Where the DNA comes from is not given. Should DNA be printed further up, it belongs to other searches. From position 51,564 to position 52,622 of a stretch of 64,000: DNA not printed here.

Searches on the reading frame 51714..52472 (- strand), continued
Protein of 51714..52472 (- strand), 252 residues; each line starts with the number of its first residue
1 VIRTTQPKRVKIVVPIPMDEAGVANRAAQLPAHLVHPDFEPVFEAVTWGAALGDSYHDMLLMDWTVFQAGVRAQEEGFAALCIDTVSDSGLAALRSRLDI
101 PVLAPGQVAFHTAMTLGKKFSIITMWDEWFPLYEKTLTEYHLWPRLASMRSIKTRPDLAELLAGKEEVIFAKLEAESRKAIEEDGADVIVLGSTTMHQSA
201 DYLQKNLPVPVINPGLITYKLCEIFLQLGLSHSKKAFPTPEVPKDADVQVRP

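Call 50: get_annotated_region(hit=H1, flank=12000)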
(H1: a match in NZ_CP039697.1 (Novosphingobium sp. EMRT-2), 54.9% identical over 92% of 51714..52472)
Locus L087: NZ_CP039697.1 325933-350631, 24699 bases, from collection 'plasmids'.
description: Novosphingobium sp. EMRT-2 plasmid pABRDHK22, complete sequence
organism: Novosphingobium sp. EMRT-2 (NCBI taxid 2571749)
taxonomy: Bacteria; Pseudomonadota; Alphaproteobacteria; Sphingomonadales; Sphingomonadaceae; Novosphingobium; Novosphingobium sp. EMRT-2
host: -; source: cell,freshwater; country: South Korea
typing (MOB-suite, as given by PLSDB): non-mobilizable
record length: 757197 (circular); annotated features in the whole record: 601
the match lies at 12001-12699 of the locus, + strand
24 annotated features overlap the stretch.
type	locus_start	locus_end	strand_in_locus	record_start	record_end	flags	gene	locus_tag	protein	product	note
CDS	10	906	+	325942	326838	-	-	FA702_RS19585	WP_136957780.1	MBL fold metallo-hydrolase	-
CDS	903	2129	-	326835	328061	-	-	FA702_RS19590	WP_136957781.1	CaiB/BaiF CoA-transferase family protein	-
CDS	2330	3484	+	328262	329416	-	-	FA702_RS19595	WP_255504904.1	iron-containing alcohol dehydrogenase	-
CDS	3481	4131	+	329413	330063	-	-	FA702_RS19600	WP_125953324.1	TetR/AcrR family transcriptional regulator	-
CDS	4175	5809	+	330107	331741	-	-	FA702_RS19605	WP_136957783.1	AMP-binding protein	-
CDS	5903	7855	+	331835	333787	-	-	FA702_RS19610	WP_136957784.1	NAD(P)/FAD-dependent oxidoreductase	-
CDS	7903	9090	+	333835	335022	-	-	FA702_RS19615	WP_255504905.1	cytochrome P450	-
CDS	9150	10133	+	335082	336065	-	-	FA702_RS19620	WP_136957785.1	NADPH:quinone oxidoreductase family protein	-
CDS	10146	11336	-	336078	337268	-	-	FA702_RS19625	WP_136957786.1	SRPBCC family protein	GO:0044237 - cellular metabolic process [Evidence IEA]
CDS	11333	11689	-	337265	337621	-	-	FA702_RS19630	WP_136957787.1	hypothetical protein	-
CDS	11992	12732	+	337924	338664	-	-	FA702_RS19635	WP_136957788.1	aspartate/glutamate racemase family protein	-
CDS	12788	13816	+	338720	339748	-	-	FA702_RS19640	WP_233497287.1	AraC family transcriptional regulator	-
CDS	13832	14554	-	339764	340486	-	-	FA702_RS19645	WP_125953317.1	RES family NAD+ phosphorylase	-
CDS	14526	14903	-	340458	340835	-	-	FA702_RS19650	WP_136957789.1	antitoxin Xre/MbcA/ParS toxin-binding domain-containing protein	-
CDS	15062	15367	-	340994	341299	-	-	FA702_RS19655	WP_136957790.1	non-heme iron oxygenase ferredoxin subunit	-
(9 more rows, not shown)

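Call 51: get_annotated_region(hit=H4, flank=12000)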
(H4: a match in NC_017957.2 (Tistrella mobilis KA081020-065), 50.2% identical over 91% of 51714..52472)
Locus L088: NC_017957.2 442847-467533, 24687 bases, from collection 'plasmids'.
description: Tistrella mobilis KA081020-065 plasmid pTM1, complete sequence
organism: Tistrella mobilis KA081020-065 (NCBI taxid 1110502)
taxonomy: Bacteria; Pseudomonadota; Alphaproteobacteria; Geminicoccales; Geminicoccaceae; Tistrella; Tistrella mobilis; Tistrella mobilis KA081020-065
host: -; source: -; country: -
typing (MOB-suite, as given by PLSDB): non-mobilizable; replicon rep_cluster_140
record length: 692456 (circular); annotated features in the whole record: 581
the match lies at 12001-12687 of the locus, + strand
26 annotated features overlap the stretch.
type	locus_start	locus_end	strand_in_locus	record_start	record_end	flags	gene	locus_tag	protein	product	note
CDS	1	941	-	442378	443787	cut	-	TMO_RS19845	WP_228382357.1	FAD-dependent oxidoreductase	-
CDS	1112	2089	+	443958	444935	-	-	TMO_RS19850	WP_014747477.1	tRNA-dihydrouridine synthase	GO:0008033 - tRNA processing [Evidence IEA]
CDS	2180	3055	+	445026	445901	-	-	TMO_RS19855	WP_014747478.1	GntR family transcriptional regulator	-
CDS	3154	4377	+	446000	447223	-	-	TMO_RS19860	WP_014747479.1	ABC transporter substrate-binding protein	-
CDS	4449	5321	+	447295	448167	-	-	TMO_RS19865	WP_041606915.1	branched-chain amino acid ABC transporter permease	GO:0015803 - branched-chain amino acid transport [Evidence IEA]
CDS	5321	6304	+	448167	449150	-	-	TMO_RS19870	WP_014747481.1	branched-chain amino acid ABC transporter permease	GO:0015803 - branched-chain amino acid transport [Evidence IEA]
CDS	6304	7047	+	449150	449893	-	-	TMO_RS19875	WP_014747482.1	ABC transporter ATP-binding protein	-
CDS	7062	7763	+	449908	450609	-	-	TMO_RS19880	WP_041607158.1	ABC transporter ATP-binding protein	-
CDS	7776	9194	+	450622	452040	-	-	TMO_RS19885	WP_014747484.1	MmgE/PrpD family protein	-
CDS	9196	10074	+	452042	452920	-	-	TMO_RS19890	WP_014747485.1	isocitrate lyase/PEP mutase family protein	-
CDS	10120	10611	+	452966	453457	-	-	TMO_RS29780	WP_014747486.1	tautomerase family protein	GO:0006725 - cellular aromatic compound metabolic process [Evidence IEA]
CDS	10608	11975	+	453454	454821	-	-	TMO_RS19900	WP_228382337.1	FAD-dependent oxidoreductase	-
CDS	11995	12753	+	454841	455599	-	-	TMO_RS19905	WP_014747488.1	aspartate/glutamate racemase family protein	GO:0006807 - nitrogen compound metabolic process [Evidence IEA]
CDS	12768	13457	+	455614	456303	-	-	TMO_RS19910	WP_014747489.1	aspartate/glutamate racemase family protein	GO:0006807 - nitrogen compound metabolic process [Evidence IEA]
CDS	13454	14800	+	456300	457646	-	-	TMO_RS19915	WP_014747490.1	MmgE/PrpD family protein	-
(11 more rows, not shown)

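Call 52: search_protein_families(library=ncbifam, proteins=[L018:11228-13417:+, L018:13537-15615:+, L001:8630-9274:+, L001:2496-3713:-, L085:14253-14888:+, L001:7623-8606:-], max_evalue=1e-12)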
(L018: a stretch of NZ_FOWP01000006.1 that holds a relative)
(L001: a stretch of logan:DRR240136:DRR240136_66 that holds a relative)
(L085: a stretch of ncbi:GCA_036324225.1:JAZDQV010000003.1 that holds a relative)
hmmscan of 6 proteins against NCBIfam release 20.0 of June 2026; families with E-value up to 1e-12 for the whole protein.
L018:11228-13417:+ (729 aa): 9 families
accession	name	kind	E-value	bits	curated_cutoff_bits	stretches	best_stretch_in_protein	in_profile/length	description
TIGR03997.1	mycofact_OYE_2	equivalog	7.9e-178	592.8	793.15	1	39-700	2-645/645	mycofactocin system FadH/OYE family oxidoreductase 2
NF041087.1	bile_acid_BaiCD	equivalog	2.3e-109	366.3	825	1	36-699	1-641/642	bile acid Fe-S flavoenzyme BaiCD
NF045599.1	bili_reduct_long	exception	2.2e-98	330.1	750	1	39-681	1-620/641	bilirubin reductase, long form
TIGR03996.1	mycofact_OYE_1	hypoth_equivalog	3.9e-91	306.5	627.9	1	48-695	11-631/633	mycofactocin system FadH/OYE family oxidoreductase 1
NF045592.1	bili_reduct_N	equivalog_domain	7.3e-57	193.1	425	1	39-404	2-363/363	bilirubin reductase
NF006101.0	PRK08255.1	equivalog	3.2e-50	171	1078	1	29-368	389-727/768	bifunctional salicylyl-CoA 5-hydroxylase/oxidoreductase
NF010047.0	PRK13523.1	equivalog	1.3e-42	146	431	1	38-382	4-331/339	NADPH dehydrogenase NamA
NF007899.0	PRK10605.1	subfamily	9.9e-29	100.7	403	1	38-375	5-341/365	N-ethylmaleimide reductase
NF009410.0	PRK12771.1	subfamily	1.2e-14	53.9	516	1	385-563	101-274/566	NAD(P)-binding protein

L018:13537-15615:+ (692 aa): 8 families
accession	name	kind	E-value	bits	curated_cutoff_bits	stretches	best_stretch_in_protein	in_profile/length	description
TIGR03997.1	mycofact_OYE_2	equivalog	5.2e-193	643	793.15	1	8-666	1-645/645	mycofactocin system FadH/OYE family oxidoreductase 2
NF041087.1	bile_acid_BaiCD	equivalog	6.8e-119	397.8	825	1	6-666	1-642/642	bile acid Fe-S flavoenzyme BaiCD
NF045599.1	bili_reduct_long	exception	1.6e-98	330.6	750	1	9-665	1-640/641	bilirubin reductase, long form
TIGR03996.1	mycofact_OYE_1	hypoth_equivalog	7.6e-94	315.4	627.9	1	10-660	3-630/633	mycofactocin system FadH/OYE family oxidoreductase 1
NF006101.0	PRK08255.1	equivalog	7.7e-57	192.9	1078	1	5-339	395-732/768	bifunctional salicylyl-CoA 5-hydroxylase/oxidoreductase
NF045592.1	bili_reduct_N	equivalog_domain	3.9e-55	187.4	425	1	9-370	2-363/363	bilirubin reductase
NF010047.0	PRK13523.1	equivalog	1.8e-49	168.6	431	1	8-346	4-329/339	NADPH dehydrogenase NamA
NF007899.0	PRK10605.1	subfamily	4e-32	111.9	403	1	8-336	5-336/365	N-ethylmaleimide reductase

L001:8630-9274:+ (214 aa): 3 families
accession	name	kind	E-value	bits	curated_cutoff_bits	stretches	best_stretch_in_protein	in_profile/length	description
NF008517.0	PRK11440.1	equivalog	1.6e-19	70.5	195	1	28-200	10-178/188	hydrolase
NF050097.1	BiurAmidohydBiuH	equivalog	3.3e-15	56.1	370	1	102-195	110-203/221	biuret amidohydrolase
TIGR03614.1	RutB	equivalog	1.3e-13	51.1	377.95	1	110-210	118-219/226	pyrimidine utilization protein B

L001:2496-3713:- (405 aa): 7 families
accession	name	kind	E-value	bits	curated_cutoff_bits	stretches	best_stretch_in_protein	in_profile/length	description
NF052585.1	SucGlutTfsCaiB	equivalog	1.1e-76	258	750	1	8-388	5-388/394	succinate--glutarate CoA-transferase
NF041294.1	Scnl_mescCoAtase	equivalog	3.5e-75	253.5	700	1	10-374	3-370/381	succinyl-CoA:mesaconate CoA-transferase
NF003809.0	PRK05398.1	subfamily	1.8e-63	214.6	442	1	10-405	4-416/416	formyl-CoA transferase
TIGR03253.1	oxalate_frc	equivalog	9.9e-62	209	504.2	1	10-405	3-416/416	formyl-CoA transferase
NF008511.0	PRK11430.1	equivalog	6.5e-60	203.2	522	1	6-344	5-340/381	CoA:oxalate CoA-transferase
NF002914.1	PRK03525.1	equivalog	1.7e-49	168.8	413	1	8-403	7-395/400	L-carnitine CoA-transferase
TIGR04253.1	mesacon_CoA_iso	equivalog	3e-20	72.6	725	1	10-397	2-392/403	2-methylfumaryl-CoA isomerase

L085:14253-14888:+ (211 aa): 2 families
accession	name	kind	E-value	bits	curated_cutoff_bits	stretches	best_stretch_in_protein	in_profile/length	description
TIGR03614.1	RutB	equivalog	1.5e-14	54.2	377.95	0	107-209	120-223/226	pyrimidine utilization protein B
NF008517.0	PRK11440.1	equivalog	1.3e-13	51.3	195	1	23-203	8-186/188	hydrolase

L001:7623-8606:- (327 aa): 12 families
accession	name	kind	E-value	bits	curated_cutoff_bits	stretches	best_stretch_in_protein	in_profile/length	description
NF004283.0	PRK05692.1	subfamily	7.8e-86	287.9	246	1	14-313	3-295/300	hydroxymethylglutaryl-CoA lyase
NF006049.0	PRK08195.1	subfamily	3.9e-18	65.6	229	1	174-299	148-267/344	4-hyroxy-2-oxovalerate/4-hydroxy-2-oxopentanoic acid aldolase,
TIGR02660.1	nifV_homocitr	equivalog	8.3e-18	64.8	462.9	1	20-314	4-275/365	homocitrate synthase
NF002087.0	PRK00915.1-4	equivalog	1.3e-16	60.2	729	1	173-277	150-250/516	2-isopropylmalate synthase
NF002085.0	PRK00915.1-2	subfamily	1.4e-16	60.4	517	1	17-315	13-288/504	2-isopropylmalate synthase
TIGR02090.1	LEU1_arch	subfamily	5.7e-16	58.6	484.75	1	19-315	2-275/363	isopropylmalate/citramalate/homocitrate synthases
TIGR03217.1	4OH_2_O_val_ald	equivalog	7.1e-16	58.3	286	1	175-295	144-258/334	4-hydroxy-2-oxovalerate aldolase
NF002084.0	PRK00915.1-1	equivalog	1.7e-15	56.5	748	1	16-277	3-248/523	2-isopropylmalate synthase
NF002086.0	PRK00915.1-3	equivalog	3.9e-14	52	532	1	17-278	6-251/516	2-isopropylmalate synthase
TIGR02146.1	LysS_fung_arch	equivalog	5.2e-14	52.2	413.55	1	26-256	7-220/344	homocitrate synthase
TIGR00973.1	leuA_bact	equivalog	5.4e-14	51.5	598.7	1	18-278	2-246/494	2-isopropylmalate synthase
NF041069.1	IPMS_Sufob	equivalog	8.1e-13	48.4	600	0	170-315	138-277/371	isopropylmalate synthase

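Call 53: get_annotated_region(hit=H6, flank=10000)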
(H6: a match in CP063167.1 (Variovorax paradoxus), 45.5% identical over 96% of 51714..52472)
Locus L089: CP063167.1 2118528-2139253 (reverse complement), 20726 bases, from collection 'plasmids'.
description: Variovorax paradoxus strain VAI-C plasmid unnamed, complete sequence
organism: Variovorax paradoxus (NCBI taxid 34073)
taxonomy: Bacteria; Pseudomonadota; Betaproteobacteria; Burkholderiales; Comamonadaceae; Variovorax; Variovorax paradoxus
host: -; source: -; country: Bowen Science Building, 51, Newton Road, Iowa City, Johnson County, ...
typing (MOB-suite, as given by PLSDB): non-mobilizable
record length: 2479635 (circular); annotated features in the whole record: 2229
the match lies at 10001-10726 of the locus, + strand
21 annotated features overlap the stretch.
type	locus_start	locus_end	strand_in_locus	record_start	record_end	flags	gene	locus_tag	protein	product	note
CDS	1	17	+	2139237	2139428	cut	-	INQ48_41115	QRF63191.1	hemin uptake protein HemP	-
CDS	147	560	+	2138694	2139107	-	-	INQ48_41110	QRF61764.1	transcriptional repressor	-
CDS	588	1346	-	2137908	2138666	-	-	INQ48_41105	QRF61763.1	SDR family oxidoreductase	-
CDS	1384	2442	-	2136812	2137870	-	-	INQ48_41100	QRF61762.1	SMP-30/gluconolactonase/LRE family protein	-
CDS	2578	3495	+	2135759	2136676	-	-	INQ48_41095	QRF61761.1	LysR family transcriptional regulator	-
CDS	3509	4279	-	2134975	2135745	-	-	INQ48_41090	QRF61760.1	IclR family transcriptional regulator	-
CDS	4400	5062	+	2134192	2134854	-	-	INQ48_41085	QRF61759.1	cysteine hydrolase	-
CDS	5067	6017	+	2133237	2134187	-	-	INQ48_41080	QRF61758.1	polysaccharide deacetylase family protein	-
CDS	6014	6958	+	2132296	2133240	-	-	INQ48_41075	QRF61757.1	polysaccharide deacetylase family protein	-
CDS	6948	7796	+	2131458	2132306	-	-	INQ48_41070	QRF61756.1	transporter substrate-binding domain-containing protein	-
CDS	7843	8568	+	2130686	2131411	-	-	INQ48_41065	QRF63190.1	amino acid ABC transporter ATP-binding protein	-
CDS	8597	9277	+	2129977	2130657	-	-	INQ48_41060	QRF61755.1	amino acid ABC transporter permease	-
CDS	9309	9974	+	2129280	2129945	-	-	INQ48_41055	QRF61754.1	amino acid ABC transporter permease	-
CDS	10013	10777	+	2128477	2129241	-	-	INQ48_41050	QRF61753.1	hydrogenase expression protein HupH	-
CDS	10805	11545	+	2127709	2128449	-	-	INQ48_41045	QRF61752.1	hypothetical protein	-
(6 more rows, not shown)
